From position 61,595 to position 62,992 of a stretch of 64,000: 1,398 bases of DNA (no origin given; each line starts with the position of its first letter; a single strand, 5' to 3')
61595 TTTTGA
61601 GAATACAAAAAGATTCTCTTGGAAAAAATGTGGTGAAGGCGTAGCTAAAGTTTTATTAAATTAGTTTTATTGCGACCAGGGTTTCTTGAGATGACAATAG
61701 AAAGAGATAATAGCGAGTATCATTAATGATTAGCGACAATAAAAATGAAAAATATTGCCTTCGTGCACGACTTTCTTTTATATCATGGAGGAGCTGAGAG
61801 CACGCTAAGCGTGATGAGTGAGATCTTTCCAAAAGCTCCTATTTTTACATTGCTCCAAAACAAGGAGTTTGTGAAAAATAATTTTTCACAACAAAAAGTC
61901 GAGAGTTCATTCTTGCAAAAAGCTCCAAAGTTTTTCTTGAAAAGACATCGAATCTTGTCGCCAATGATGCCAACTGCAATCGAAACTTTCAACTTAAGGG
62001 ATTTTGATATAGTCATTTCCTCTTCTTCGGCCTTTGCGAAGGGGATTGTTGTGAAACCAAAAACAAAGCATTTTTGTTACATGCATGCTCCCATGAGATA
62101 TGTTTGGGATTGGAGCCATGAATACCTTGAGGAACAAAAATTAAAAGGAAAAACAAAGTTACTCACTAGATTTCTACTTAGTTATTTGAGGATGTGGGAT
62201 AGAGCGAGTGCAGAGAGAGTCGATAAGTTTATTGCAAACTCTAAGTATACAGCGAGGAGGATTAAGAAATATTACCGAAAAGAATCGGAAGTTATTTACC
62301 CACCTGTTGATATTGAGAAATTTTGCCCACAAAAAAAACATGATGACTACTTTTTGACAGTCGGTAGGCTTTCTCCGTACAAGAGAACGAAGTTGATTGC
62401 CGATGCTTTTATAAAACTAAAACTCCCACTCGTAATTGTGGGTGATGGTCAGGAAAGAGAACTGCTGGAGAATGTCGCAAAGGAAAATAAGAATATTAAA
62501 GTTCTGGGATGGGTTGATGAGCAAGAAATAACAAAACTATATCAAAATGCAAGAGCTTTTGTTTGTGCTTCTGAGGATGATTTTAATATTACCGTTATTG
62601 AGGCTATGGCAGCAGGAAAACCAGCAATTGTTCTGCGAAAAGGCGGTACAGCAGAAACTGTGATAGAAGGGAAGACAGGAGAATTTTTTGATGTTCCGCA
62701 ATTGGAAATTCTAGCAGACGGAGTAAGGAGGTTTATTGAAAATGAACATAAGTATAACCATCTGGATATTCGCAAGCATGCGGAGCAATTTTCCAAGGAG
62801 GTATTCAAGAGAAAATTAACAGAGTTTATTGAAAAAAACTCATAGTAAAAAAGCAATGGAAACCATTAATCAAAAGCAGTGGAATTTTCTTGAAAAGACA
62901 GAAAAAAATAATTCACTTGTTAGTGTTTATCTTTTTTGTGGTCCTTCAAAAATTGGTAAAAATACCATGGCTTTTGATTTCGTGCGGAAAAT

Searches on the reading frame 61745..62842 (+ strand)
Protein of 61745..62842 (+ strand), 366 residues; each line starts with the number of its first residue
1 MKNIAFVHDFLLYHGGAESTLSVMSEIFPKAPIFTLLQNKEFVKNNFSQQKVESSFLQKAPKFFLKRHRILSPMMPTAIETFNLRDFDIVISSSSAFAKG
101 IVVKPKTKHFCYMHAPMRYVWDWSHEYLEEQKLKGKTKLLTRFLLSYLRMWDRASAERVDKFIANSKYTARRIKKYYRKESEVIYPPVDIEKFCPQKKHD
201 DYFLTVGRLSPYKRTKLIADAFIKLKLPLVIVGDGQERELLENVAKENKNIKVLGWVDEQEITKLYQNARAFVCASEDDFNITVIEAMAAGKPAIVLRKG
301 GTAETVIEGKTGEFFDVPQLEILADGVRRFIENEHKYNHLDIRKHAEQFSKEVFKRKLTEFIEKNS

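Call 94: find_encoding_contigs(protein=window:61745-62842:+, flank=10000, max_places=1)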
Protein window:61745-62842:+ (366 aa): 23 contigs read that carry it; 1 place shown.
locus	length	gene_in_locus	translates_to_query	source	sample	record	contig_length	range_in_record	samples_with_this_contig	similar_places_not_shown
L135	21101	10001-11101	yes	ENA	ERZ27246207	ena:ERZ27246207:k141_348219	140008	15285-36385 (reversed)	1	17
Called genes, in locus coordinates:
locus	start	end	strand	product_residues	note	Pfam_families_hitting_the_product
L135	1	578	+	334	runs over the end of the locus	PF06068:TIP49 (faint), PF05496:RuvB_N, PF00004:AAA, PF07728:AAA_5, PF17864:AAA_lid_4, PF05491:WHD_RuvB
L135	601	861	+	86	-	-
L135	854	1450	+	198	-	PF03703:bPH_2 (weak)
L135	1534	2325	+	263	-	-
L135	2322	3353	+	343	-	-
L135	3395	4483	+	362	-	PF00226:DnaJ, PF01556:DnaJ_C, PF27659:CHP02642 (weak), PF00684:DnaJ_CXXCXGXG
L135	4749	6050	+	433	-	PF00275:EPSP_synthase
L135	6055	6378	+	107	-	PF01503:PRA-PH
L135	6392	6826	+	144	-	PF00293:NUDIX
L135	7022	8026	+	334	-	PF00022:Actin, PF06723:MreB_Mbl, PF00012:HSP70, PF14450:FtsA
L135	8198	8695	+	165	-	-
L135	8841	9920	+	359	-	PF13439:Glyco_transf_4, PF20706:GT4-conflict, PF00534:Glycos_transf_1, PF13692:Glyco_trans_1_4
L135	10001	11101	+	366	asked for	PF13439:Glyco_transf_4, PF00534:Glycos_transf_1, PF13692:Glyco_trans_1_4, PF13524:Glyco_trans_1_2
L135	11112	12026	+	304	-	PF13177:DNA_pol3_delta2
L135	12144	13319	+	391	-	PF13205:Big_5 (faint), PF03734:YkuD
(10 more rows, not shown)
